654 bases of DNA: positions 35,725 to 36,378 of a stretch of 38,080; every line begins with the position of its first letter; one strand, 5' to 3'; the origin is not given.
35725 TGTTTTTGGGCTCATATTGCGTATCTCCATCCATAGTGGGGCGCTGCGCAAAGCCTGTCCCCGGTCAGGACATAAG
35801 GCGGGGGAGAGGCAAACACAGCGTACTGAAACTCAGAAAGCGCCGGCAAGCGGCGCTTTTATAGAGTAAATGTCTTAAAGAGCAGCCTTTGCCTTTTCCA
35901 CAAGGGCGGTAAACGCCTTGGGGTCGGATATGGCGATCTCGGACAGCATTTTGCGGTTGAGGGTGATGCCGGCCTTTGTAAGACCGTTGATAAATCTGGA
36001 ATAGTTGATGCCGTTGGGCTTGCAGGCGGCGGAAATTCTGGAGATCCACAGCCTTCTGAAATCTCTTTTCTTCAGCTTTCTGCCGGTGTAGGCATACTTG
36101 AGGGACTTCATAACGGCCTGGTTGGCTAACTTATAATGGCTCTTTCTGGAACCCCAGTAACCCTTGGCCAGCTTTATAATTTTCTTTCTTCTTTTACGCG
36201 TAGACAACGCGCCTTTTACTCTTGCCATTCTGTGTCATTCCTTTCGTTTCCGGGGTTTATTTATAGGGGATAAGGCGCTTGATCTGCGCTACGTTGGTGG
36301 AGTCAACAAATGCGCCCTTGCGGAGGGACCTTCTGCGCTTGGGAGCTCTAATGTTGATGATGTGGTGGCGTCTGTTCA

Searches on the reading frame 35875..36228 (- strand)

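Call 29: search_protein_families(library=pfam, proteins=[window:35875-36228:-], max_evalue=0.00001)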
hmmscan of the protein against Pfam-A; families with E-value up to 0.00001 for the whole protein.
window:35875-36228:- (117 aa): 1 family
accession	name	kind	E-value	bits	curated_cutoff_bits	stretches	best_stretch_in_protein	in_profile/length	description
PF00453.23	Ribosomal_L20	-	1.5e-47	160.5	30.8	1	3-109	1-107/107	Ribosomal protein L20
